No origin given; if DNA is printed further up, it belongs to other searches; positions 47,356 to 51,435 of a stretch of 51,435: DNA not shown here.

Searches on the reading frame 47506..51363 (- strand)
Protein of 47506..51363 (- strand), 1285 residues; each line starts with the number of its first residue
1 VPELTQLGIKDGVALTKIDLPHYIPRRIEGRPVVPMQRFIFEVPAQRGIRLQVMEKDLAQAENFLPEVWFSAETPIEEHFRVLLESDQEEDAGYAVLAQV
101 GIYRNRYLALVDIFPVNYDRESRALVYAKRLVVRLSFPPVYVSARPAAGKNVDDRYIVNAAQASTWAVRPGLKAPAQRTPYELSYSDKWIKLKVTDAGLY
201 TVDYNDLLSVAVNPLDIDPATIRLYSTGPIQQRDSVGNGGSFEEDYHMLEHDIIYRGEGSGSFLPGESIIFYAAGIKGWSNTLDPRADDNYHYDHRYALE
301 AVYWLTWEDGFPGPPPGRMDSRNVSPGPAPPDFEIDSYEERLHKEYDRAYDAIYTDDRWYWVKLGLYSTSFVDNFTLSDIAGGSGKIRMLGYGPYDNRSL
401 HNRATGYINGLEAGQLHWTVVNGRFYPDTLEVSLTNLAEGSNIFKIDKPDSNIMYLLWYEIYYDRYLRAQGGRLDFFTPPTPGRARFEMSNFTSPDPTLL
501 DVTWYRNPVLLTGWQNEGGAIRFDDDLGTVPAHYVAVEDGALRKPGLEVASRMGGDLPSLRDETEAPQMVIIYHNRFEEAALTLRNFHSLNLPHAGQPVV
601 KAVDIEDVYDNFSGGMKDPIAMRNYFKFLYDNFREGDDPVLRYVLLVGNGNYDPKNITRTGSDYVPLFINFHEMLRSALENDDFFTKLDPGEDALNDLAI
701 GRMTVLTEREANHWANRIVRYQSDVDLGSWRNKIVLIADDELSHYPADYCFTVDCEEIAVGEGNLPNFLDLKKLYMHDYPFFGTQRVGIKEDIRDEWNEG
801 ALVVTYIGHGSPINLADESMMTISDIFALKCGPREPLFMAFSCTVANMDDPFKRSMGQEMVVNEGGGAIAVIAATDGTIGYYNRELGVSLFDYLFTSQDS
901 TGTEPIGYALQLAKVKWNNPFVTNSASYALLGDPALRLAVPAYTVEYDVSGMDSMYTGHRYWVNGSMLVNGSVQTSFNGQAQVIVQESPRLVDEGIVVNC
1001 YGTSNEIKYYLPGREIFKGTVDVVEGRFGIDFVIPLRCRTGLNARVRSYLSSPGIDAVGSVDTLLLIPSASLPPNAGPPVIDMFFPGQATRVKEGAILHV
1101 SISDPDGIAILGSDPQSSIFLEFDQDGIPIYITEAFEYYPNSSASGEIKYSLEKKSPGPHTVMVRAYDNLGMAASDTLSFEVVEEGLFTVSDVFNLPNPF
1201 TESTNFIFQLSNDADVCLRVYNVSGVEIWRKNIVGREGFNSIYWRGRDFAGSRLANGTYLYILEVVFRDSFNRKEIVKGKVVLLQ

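Call 8: search_protein_families(library=ncbifam, proteins=[window:47506-51363:-], max_evalue=0.001)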
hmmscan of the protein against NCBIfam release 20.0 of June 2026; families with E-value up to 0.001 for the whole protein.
window:47506-51363:- (1285 aa): 3 families
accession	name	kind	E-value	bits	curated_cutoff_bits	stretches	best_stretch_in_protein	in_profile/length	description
NF033707.1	T9SS_sortase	equivalog_domain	1.8e-154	516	420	1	186-1275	4-1087/1095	type IX secretion system sortase PorU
NF052324.1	PorU_rel_Nterm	equivalog_domain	1.2e-35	123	450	1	184-948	27-774/879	putative type IX secretion system sortase PorU2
NF052323.1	T9SSA_dep_M6i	equivalog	1.5e-05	23.2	600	1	1184-1274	949-1035/1043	T9SS-dependent M6-like inactivated metalloprotease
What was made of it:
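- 47506..51363 (-): PorU, the T9SS sortase. NF033707 at 516 bits (cutoff 420) (call 8).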
